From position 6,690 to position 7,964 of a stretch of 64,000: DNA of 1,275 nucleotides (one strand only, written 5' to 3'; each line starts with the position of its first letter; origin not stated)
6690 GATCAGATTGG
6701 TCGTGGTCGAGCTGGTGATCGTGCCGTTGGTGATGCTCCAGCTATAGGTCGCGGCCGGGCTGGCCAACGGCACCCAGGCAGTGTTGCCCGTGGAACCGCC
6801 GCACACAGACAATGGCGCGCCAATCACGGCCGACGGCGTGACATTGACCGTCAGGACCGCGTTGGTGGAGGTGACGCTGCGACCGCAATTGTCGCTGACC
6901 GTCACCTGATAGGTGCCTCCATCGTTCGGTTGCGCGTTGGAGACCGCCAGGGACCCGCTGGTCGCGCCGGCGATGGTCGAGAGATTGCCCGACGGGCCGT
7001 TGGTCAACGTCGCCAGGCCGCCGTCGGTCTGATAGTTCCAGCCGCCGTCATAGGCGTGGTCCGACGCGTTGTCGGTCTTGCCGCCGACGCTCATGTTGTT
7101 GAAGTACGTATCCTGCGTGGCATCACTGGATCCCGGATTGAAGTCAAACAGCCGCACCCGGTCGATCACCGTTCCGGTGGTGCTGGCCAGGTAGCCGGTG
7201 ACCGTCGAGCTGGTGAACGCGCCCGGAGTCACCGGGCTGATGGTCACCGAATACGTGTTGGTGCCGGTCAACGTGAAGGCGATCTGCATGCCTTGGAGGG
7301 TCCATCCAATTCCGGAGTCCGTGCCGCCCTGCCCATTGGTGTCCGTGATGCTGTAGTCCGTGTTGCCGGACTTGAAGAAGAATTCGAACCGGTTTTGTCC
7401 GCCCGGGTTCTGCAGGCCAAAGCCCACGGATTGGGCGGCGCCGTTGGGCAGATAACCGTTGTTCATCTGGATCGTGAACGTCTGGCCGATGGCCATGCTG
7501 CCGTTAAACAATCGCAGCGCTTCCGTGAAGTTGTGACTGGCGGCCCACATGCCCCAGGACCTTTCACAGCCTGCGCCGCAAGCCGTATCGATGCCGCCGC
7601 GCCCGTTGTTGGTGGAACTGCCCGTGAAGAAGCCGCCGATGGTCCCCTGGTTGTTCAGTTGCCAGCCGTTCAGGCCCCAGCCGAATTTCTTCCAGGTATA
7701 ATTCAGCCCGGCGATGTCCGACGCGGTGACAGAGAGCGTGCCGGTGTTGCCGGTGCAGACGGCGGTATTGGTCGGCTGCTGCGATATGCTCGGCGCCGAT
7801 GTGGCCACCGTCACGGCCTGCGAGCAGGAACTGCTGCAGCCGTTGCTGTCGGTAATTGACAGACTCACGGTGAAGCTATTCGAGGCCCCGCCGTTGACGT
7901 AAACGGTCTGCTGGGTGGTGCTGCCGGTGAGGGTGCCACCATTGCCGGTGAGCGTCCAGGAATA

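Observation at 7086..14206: Uncharacterised ~200-230-aa domain present three times in two neighbouring giant secreted proteins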

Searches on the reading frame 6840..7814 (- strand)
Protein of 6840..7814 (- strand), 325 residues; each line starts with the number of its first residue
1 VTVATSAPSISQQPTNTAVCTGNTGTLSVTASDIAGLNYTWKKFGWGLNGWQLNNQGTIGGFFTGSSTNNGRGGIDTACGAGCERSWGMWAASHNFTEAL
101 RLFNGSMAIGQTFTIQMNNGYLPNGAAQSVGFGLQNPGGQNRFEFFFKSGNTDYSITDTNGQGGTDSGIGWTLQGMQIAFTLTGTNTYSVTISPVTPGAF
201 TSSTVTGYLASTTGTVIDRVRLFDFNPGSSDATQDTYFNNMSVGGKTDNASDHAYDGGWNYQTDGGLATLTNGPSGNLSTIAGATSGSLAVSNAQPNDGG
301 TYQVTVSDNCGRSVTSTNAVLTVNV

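Call 49: predict_structure(alignment_id=A3)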
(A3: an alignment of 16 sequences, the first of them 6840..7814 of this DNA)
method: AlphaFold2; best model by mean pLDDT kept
length: 325 residues; sequences in the alignment: 16
mean_pLDDT: 89.8   pTM: 0.84
mean pLDDT of the five models: 89.8, 88.1, 86.5, 84.4, 83.8
residues with pLDDT >= 90: 225; 70-90: 82; 50-70: 18; < 50: 0
segments of 3 or more residues with pLDDT < 50: none
pLDDT, mean of each block of 10 residues (from residue 1): 76 97 98 93 84 82 91 83 90 89 89 94 80 94 92 86 79 94 95 94 95 84 83 89 93 91 91 88 97 93 95 95 94
secondary structure, 60 per line:
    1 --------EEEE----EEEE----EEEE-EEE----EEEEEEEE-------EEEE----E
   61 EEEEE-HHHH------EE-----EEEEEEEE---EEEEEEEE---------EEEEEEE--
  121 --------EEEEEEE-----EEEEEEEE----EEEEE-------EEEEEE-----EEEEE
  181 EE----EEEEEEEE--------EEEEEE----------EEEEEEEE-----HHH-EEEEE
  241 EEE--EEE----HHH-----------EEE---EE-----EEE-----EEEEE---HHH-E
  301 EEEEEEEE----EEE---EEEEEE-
elements in order: E9-12 E17-20 E25-28 E30-32 E37-44 E52-55 E60-65 H67-70 E84-91 E95-102 E112-118 E129-135 E141-148 E153-157 E165-170 E176-182 E187-194 E203-208 E219-226 E236-243 E246-248 E267-269 E280-282 E288-292 E300-308 E313-315 E319-324
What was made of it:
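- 7692..7793 (-): N-terminal half of the Ig domain that hosts copy B (aa 683-716; strands A-C, ending in ...LNYTWKK). AF2 strands with pLDDT 93-98 (call 49).
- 7083..7691 (-): Copy B body (aa 717-919). Starts at HMM position 20, so it lacks the N-terminal signature motif. AF2 model of aa 676-1000 has pLDDT 89.8 and pTM 0.84 (call 49).
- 6840..7016 (-): C-terminal half of the host Ig domain (aa 942-1000; ...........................AVLTVN). AF2 pLDDT 93-97 (call 49).
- On Ig-like (I-set / Ig_3) domain as host of copy B: AF2 gives pLDDT above 90 for both halves and pTM 0.84 (call 49).
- Both Ig halves and the trailing motif are predicted with confidence (call 49).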

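Call 56: fold_search(model_id=the predicted structure, library=pdb)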
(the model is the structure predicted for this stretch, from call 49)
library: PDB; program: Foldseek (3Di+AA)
matches with E <= 10: 1923; with E <= 0.001: 63
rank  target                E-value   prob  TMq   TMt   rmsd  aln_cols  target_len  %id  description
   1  5z5k_A                2.6e-05  0.54  0.13  0.12  23.9       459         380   10  Structure of the DCC-Draxin complex (released 2018-06-20)
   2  1cs6                  2.7e-05  0.44  0.12  0.11  24.2       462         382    9  N-TERMINAL FRAGMENT OF AXONIN-1 FROM CHICKEN (released 2000-05-19)
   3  3b43                  4.7e-05  0.44  0.13  0.08  52.1       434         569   10  I-band fragment I65-I70 from titin (released 2008-01-22)
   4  5k70_C                4.9e-05  0.66  0.15  0.13  21.9       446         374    9  Sidekick-2 immunoglobulin domains 1-4 H18R/N22S mutant (released 2016-09-28)
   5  3kld_A                4.9e-05  0.54  0.15  0.13  24.1       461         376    9  PTPRG CNTN4 complex (released 2009-12-22)
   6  3laf_A                7.5e-05  0.41  0.14  0.12  24.7       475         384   10  Structure of DCC, a netrin-1 receptor (released 2011-03-02)
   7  8xai_D                8.4e-05  1.00  0.29  0.43  12.4       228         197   11  Crystal structure of Protease CPAVM1 in Bacillus subtilis LjM2 (released 2024-06-19)
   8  2rik                  8.8e-05  0.66  0.14  0.16  39.1       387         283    9  I-band fragment I67-I69 from titin (released 2008-01-22)
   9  5k70_D                1.0e-04  0.41  0.14  0.12  20.8       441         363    9  Sidekick-2 immunoglobulin domains 1-4 H18R/N22S mutant (released 2016-09-28)
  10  1viw_B                1.2e-04  1.00  0.33  0.48   7.8       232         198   12  TENEBRIO MOLITOR ALPHA-AMYLASE-INHIBITOR COMPLEX (released 1999-07-22)
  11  1n1s                  1.2e-04  1.00  0.22  0.12  14.3       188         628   13  Trypanosoma rangeli sialidase (released 2003-01-07)
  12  4hfs_A                1.3e-04  1.00  0.30  0.45  12.0       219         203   10  Crystal structure of an uncharacterized protein (yncM) from Bacillus subtilis subsp. subtilis str. 168 at 1.55 A resol (released 2012-12-05)
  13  2a75                  1.5e-04  1.00  0.22  0.12  14.3       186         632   14  Trypanosoma rangeli Sialidase In Complex With 2,3- Difluorosialic Acid (Covalent Intermediate) (released 2005-11-22)
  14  1mz6                  1.6e-04  1.00  0.22  0.13  14.3       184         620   14  Trypanosoma rangeli sialidase in complex with the inhibitor DANA (released 2002-10-16)
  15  2rjm                  1.6e-04  0.54  0.14  0.16  40.1       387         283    9  3Ig structure of titin domains I67-I69 E-to-A mutated variant (released 2008-01-22)
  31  7p25_A                4.4e-04  1.00  0.35  0.48   5.3       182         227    8  Crystal structure of Paradendryphiella salina PL7A alginate lyase in complex with hexa-mannuronic acid products (released 2022-07-13)
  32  2ifr_A                4.4e-04  0.99  0.28  0.40  14.1       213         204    9  Crystal structure of Scytalido-glutamic peptidase with a peptide based transition state analog (released 2006-10-03)
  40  1s2b                  6.1e-04  0.99  0.26  0.37  12.4       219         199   13  Structure of SCP-B the first member of the Eqolisin family of Peptidases to have its structure determined (released 2004-04-27)
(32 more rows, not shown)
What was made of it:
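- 6840..7016 (-): Foldseek on this model hits I-set Ig proteins as well as lectins (call 56).
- On Ig-like (I-set / Ig_3) domain as host of copy B: Foldseek hits I-set proteins (call 56).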

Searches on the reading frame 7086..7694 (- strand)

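Call 8: search_protein_families(library=pfam, proteins=[window:7086-7694:-], max_evalue=10)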
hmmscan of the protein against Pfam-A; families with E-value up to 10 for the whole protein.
window:7086-7694:- (203 aa): 1 family
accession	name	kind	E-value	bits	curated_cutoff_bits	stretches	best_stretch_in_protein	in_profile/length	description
PF13648.12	Lipocalin_4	-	0.015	16.6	22.4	1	95-153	20-80/89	Lipocalin-like domain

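Call 9: search_protein_families(library=ncbifam, proteins=[window:7086-7694:-], max_evalue=1)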
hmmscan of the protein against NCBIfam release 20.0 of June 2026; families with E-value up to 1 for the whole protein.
window:7086-7694:- (203 aa): 0 families
